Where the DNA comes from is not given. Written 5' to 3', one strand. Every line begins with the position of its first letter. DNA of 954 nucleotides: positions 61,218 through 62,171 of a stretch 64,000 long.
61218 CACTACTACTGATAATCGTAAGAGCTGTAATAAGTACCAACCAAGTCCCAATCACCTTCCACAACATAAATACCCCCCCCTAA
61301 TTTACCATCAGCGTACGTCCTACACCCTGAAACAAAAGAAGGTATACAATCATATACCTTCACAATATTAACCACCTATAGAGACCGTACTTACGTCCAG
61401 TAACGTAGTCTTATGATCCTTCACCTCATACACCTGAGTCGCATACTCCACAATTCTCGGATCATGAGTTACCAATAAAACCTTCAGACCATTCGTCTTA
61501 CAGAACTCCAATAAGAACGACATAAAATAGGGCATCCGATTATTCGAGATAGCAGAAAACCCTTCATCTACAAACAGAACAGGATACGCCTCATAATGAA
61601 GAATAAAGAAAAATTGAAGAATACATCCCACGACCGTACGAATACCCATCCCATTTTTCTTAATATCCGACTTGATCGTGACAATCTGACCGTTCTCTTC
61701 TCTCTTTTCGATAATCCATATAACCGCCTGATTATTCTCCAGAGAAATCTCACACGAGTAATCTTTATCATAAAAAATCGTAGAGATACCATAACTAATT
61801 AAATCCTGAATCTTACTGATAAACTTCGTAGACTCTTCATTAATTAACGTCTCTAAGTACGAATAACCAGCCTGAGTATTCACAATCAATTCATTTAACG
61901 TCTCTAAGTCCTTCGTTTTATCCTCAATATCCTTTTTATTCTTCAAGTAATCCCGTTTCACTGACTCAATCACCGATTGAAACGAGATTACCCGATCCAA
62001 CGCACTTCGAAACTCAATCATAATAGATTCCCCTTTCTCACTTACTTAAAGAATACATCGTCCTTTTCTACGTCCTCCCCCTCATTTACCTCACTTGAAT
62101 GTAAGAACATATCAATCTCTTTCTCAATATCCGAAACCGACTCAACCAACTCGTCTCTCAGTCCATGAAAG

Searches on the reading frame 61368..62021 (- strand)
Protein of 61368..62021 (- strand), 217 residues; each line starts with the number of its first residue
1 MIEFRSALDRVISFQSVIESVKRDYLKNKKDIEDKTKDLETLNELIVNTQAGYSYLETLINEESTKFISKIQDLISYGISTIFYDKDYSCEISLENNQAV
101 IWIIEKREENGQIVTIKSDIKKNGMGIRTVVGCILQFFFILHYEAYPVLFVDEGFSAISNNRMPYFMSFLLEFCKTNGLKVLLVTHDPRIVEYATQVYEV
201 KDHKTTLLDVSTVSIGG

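Call 13: search_protein_families(library=pfam, proteins=[window:61368-62021:-], max_evalue=0.01)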
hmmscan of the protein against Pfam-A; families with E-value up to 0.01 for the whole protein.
window:61368-62021:- (217 aa): 0 families

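Call 21: find_encoding_contigs(protein=window:61368-62021:-, flank=10000, max_places=6)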
Protein window:61368-62021:- (217 aa): no gene with exactly this product is on record in the collection.
